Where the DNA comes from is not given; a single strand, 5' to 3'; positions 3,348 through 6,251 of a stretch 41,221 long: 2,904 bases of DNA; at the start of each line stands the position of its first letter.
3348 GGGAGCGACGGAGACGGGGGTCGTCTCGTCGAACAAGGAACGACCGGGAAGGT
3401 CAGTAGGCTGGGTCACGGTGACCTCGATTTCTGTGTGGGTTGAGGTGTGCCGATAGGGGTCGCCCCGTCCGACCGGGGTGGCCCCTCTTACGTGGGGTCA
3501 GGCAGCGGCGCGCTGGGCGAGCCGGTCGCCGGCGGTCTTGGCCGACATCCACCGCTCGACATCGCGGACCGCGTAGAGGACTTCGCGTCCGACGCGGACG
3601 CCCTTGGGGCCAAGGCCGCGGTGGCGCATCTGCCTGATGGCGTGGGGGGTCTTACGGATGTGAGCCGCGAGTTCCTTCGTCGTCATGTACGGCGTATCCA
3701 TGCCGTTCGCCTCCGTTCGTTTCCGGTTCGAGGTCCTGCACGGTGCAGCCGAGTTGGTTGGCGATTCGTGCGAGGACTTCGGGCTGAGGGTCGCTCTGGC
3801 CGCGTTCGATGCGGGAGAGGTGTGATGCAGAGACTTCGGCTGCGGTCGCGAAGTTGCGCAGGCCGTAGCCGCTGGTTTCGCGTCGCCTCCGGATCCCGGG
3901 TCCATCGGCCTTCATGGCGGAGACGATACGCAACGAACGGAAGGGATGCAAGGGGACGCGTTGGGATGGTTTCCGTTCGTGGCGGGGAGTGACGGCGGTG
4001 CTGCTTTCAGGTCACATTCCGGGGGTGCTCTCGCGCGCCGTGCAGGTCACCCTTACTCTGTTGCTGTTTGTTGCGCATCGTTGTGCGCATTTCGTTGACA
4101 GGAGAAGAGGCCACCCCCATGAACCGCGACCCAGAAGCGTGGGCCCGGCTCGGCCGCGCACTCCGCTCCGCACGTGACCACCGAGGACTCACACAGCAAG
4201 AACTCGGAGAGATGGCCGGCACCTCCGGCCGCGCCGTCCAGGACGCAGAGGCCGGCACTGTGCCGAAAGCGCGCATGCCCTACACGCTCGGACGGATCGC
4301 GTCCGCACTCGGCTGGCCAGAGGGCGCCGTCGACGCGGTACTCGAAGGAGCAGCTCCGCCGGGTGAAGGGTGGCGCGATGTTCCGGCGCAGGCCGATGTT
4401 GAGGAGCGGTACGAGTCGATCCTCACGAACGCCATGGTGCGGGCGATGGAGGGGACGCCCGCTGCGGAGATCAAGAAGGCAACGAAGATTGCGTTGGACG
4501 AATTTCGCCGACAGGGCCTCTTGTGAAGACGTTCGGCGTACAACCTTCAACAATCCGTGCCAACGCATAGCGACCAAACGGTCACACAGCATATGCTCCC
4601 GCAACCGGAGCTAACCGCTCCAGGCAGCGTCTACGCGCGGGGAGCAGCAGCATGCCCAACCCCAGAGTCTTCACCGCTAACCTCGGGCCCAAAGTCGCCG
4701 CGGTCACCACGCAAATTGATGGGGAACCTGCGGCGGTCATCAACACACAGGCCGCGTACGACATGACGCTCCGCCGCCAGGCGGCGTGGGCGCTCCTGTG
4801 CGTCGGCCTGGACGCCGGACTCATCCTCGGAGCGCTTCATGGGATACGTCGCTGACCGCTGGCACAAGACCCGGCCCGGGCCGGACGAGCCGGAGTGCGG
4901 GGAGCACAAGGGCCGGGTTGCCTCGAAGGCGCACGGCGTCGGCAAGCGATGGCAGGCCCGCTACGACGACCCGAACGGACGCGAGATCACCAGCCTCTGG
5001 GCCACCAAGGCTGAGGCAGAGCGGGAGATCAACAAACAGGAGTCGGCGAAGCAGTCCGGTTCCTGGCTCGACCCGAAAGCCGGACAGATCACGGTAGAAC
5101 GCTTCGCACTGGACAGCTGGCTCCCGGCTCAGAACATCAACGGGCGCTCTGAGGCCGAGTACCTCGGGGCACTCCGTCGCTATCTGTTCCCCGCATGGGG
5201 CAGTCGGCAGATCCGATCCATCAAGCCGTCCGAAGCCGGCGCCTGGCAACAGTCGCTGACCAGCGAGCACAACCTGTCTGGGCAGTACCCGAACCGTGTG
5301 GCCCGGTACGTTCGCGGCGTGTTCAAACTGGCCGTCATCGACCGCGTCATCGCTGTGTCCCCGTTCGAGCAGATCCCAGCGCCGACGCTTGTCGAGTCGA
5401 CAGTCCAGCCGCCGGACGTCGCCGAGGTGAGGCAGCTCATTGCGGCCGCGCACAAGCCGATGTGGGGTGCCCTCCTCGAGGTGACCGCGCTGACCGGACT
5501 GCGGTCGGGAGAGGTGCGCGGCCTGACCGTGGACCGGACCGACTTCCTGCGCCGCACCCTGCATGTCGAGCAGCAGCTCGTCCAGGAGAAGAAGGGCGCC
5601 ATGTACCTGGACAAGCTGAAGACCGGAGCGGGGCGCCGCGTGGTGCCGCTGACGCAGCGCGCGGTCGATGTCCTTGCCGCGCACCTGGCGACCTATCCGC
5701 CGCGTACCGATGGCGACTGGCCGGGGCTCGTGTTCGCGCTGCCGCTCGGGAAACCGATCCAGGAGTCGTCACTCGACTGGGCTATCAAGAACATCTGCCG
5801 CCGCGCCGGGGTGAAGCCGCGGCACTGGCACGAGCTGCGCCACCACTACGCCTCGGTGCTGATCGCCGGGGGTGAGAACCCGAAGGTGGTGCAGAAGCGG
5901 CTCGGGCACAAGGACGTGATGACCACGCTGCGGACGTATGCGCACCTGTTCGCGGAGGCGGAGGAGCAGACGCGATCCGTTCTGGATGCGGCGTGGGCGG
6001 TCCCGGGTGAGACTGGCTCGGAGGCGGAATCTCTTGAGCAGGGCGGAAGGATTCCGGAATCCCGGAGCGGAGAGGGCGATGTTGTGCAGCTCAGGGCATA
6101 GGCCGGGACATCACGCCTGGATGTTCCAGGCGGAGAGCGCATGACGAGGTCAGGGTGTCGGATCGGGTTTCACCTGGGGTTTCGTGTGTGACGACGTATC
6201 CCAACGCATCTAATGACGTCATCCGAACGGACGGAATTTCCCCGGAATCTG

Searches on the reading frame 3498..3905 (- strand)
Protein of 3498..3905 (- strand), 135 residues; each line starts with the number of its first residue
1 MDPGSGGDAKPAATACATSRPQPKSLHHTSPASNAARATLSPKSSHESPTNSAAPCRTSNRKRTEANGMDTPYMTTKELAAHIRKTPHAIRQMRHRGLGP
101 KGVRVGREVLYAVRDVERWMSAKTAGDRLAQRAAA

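Call 34: search_protein_families(library=pfam, proteins=[window:3498-3905:-], max_evalue=0.01)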
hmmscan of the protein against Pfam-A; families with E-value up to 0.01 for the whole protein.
window:3498-3905:- (135 aa): 2 families
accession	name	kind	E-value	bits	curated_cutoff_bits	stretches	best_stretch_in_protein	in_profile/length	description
PF12728.13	HTH_17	-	1e-06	29.3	27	1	73-122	1-49/51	Helix-turn-helix domain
PF13411.12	MerR_1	-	0.0085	16.6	21.6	0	74-118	1-45/69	MerR HTH family regulatory protein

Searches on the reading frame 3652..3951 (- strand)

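Call 34: search_protein_families(library=pfam, proteins=[window:3652-3951:-], max_evalue=0.01)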
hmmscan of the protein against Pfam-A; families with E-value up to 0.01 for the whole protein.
window:3652-3951:- (99 aa): 4 families
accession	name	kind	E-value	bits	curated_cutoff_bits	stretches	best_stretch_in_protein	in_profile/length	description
PF13560.12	HTH_31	-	1.3e-11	45.1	27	1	20-74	6-61/64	Helix-turn-helix domain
PF01381.28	HTH_3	-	7.4e-11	42.4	23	1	20-74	1-55/55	Helix-turn-helix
PF12844.13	HTH_19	-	2.2e-05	24.7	30.2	1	20-70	4-54/64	Helix-turn-helix domain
PF13443.12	HTH_26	-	0.00074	20.2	22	1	31-74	13-57/63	Cro/C1-type HTH DNA-binding domain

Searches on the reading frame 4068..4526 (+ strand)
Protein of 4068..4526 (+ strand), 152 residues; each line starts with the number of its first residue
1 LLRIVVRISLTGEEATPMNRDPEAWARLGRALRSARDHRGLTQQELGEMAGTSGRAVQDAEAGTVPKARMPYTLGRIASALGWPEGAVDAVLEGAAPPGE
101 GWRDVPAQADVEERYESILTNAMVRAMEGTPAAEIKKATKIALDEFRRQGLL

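Call 34: search_protein_families(library=pfam, proteins=[window:4068-4526:+], max_evalue=0.01)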
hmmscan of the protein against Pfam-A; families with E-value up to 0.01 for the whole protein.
window:4068-4526:+ (152 aa): 4 families
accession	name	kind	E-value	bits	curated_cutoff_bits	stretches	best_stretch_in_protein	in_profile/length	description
PF13560.12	HTH_31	-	1.1e-07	32.5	27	1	27-86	1-59/64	Helix-turn-helix domain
PF01381.28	HTH_3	-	7.9e-06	26.3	23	1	32-68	1-38/55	Helix-turn-helix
PF12844.13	HTH_19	-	0.00051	20.3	30.2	1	29-55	1-27/64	Helix-turn-helix domain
PF04545.22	Sigma70_r4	-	0.00077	19.4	24.1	0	35-57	15-37/50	Sigma-70, region 4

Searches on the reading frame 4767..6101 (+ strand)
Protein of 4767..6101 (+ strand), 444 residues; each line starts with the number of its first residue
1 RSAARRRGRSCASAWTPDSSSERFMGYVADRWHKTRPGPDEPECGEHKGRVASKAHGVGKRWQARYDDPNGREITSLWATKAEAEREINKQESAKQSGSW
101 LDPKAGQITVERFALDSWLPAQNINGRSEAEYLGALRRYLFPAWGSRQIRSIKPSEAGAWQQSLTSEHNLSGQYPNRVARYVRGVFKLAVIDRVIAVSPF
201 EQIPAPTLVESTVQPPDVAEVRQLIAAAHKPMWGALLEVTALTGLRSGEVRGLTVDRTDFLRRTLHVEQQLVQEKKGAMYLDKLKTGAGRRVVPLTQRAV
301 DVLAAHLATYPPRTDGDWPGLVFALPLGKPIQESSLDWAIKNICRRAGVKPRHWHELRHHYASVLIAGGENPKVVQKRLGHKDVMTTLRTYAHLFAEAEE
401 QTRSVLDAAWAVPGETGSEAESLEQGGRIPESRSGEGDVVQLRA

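Call 34: search_protein_families(library=pfam, proteins=[window:4767-6101:+], max_evalue=0.01)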
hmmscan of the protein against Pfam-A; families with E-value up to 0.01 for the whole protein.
window:4767-6101:+ (444 aa): 2 families
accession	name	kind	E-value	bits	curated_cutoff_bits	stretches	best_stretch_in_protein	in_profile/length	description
PF00589.27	Phage_integrase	-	3.5e-23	82.7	27.1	1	219-396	6-170/172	Phage integrase family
PF22022.2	Phage_int_M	-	0.0076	16.9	27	0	124-196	16-86/96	Phage integrase central domain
